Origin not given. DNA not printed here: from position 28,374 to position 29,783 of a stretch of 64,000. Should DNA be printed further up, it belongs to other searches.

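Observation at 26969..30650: Membrane-anchored McrB-family GTPase with a partner ending in a ~250-aa acidic/proline-rich disordered tail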

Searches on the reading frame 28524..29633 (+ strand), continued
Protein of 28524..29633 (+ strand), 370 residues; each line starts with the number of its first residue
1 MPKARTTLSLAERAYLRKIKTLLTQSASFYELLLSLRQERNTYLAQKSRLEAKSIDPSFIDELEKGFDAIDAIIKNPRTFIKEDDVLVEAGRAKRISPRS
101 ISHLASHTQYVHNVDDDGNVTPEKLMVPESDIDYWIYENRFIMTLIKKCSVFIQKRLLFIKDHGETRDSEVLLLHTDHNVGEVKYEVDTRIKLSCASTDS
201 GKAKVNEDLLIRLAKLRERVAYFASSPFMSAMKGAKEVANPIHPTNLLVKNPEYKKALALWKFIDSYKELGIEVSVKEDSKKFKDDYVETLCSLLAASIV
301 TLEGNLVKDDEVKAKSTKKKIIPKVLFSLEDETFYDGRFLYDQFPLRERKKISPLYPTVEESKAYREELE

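Call 69: search_protein_families(library=pfam, proteins=[P0297, P0306, P0341, P0355, P0358, P0384, P0403, P0437], max_evalue=0.001)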
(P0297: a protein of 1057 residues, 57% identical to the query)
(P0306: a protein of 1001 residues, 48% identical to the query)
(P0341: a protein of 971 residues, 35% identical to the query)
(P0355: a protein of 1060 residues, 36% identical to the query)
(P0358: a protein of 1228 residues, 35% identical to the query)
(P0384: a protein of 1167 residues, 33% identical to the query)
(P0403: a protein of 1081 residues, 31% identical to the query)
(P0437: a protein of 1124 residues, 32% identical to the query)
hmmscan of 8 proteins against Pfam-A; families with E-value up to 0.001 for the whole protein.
P0297 (1057 aa): 0 families

P0306 (1001 aa): 0 families

P0341 (971 aa): 0 families

P0355 (1060 aa): 0 families

P0358 (1228 aa): 0 families

P0384 (1167 aa): 1 family
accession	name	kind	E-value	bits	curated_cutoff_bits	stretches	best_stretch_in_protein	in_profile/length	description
PF09823.15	DUF2357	-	5e-05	23.1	23.3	1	69-160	98-190/251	Domain of unknown function (DUF2357)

P0403 (1081 aa): 1 family
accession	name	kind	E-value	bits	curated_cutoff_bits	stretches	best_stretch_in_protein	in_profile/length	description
PF02389.20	Cornifin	-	4.2e-13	50.1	34.8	2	814-908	18-112/135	Cornifin (SPRR) family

P0437 (1124 aa): 2 families
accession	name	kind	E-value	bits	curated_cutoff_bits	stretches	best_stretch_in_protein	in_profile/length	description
PF09823.15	DUF2357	-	2.6e-09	37.1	23.3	1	66-171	96-204/251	Domain of unknown function (DUF2357)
PF04237.18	YjbR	-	6.3e-07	30.4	30.1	0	633-701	23-87/88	YjbR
